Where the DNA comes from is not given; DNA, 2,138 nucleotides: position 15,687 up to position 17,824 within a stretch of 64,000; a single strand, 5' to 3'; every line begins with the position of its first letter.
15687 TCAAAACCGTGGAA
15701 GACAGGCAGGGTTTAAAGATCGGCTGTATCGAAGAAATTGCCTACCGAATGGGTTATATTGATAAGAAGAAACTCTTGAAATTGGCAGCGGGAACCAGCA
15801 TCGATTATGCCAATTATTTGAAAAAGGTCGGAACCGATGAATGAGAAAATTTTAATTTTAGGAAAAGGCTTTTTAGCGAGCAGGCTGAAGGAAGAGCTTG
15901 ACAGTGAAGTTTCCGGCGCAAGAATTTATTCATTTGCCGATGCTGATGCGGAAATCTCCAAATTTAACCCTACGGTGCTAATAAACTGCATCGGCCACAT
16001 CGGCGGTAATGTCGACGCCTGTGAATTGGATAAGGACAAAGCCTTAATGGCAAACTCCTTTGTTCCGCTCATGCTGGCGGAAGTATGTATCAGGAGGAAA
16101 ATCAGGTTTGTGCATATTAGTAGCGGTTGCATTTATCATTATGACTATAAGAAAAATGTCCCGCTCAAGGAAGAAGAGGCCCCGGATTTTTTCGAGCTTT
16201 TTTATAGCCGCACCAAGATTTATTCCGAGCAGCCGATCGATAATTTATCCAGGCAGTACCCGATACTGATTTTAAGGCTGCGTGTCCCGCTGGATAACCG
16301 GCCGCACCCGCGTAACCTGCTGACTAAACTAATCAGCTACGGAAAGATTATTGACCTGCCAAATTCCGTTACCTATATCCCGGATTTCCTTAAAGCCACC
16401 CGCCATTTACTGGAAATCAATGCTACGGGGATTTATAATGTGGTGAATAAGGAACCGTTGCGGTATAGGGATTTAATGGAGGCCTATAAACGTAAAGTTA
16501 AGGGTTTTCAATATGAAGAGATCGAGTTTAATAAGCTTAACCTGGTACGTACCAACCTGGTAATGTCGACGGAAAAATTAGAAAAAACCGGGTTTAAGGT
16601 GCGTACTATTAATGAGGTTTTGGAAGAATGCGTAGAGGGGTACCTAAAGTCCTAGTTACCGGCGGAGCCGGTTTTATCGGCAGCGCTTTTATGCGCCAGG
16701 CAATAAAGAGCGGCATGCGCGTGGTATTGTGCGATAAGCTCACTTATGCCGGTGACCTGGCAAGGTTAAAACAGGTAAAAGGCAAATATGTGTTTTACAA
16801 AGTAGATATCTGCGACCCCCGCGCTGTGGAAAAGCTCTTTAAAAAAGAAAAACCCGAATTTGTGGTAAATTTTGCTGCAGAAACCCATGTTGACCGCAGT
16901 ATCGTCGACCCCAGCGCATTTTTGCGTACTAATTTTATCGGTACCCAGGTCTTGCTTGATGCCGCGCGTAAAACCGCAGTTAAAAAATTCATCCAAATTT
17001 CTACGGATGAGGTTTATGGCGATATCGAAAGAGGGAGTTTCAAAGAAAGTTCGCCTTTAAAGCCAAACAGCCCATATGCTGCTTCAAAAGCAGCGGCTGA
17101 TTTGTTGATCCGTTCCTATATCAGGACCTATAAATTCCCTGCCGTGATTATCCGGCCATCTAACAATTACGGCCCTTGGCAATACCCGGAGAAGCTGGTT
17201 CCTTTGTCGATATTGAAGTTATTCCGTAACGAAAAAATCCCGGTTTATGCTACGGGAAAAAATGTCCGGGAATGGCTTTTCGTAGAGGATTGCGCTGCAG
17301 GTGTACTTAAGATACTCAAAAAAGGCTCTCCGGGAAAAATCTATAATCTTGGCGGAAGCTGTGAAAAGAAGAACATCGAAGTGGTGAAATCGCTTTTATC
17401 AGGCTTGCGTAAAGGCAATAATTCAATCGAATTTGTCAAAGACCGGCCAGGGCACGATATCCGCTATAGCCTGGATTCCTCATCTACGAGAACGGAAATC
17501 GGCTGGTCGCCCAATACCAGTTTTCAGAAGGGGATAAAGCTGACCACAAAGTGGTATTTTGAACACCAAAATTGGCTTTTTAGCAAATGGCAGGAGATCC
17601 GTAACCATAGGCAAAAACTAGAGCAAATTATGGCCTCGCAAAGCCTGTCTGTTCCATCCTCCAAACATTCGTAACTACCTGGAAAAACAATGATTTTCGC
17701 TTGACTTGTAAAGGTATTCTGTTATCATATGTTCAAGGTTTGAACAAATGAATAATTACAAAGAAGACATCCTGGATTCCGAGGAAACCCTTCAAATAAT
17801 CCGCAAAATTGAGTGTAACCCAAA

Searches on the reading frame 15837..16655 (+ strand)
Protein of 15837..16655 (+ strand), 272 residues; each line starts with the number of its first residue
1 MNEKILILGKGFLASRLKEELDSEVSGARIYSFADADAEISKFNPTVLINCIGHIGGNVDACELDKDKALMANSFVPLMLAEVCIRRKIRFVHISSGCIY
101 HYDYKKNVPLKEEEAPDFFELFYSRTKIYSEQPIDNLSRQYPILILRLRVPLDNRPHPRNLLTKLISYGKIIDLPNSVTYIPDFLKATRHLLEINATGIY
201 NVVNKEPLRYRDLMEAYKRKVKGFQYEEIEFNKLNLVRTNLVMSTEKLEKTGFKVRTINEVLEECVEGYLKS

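Call 8: search_protein_families(library=pfam, proteins=[window:15837-16655:+], max_evalue=0.001)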
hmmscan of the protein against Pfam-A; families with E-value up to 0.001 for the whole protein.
window:15837-16655:+ (272 aa): 2 families
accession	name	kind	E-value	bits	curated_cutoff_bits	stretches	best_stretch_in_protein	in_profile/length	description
PF04321.23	RmlD_sub_bind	-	1.6e-11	44.2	27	1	32-154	39-154/287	RmlD substrate binding domain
PF01370.27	Epimerase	-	3.7e-09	36.8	20.9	1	34-166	54-190/240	NAD dependent epimerase/dehydratase family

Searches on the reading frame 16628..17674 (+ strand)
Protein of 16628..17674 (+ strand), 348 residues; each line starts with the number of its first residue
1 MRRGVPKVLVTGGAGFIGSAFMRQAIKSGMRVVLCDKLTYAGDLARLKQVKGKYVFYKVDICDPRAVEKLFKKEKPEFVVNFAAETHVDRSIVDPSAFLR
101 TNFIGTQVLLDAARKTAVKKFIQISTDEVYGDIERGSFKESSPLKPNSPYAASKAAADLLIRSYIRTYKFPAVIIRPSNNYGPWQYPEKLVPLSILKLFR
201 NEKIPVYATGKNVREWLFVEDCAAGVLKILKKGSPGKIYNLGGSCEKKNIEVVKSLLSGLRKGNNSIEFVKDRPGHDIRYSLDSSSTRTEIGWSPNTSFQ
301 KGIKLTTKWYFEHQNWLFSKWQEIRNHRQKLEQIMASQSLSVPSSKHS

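Call 8: search_protein_families(library=pfam, proteins=[window:16628-17674:+], max_evalue=0.001)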
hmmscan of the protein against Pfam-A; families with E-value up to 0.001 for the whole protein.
window:16628-17674:+ (348 aa): 8 families
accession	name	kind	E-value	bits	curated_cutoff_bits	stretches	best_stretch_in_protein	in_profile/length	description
PF16363.11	GDP_Man_Dehyd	-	1.1e-74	252.3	27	1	9-304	1-330/332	GDP-mannose 4,6 dehydratase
PF01370.27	Epimerase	-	1e-67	228.5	20.9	1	8-242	1-240/240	NAD dependent epimerase/dehydratase family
PF04321.23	RmlD_sub_bind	-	6e-23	81.8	27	1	7-203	2-172/287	RmlD substrate binding domain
PF02719.21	Polysacc_synt_2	-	3.4e-18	66.3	20.2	1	8-275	1-266/293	Polysaccharide biosynthesis protein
PF01073.25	3Beta_HSD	-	9.3e-18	64.7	22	1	9-223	1-222/280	3-beta hydroxysteroid dehydrogenase/isomerase family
PF07993.18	NAD_binding_4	-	1.7e-11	44.2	20.1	1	52-179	61-206/258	Male sterility protein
PF00106.31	adh_short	-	4.1e-09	36.6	26.6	1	8-73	3-70/195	short chain dehydrogenase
PF13460.12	NAD_binding_10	-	1.7e-08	35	27.2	1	12-177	1-143/184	NAD(P)H-binding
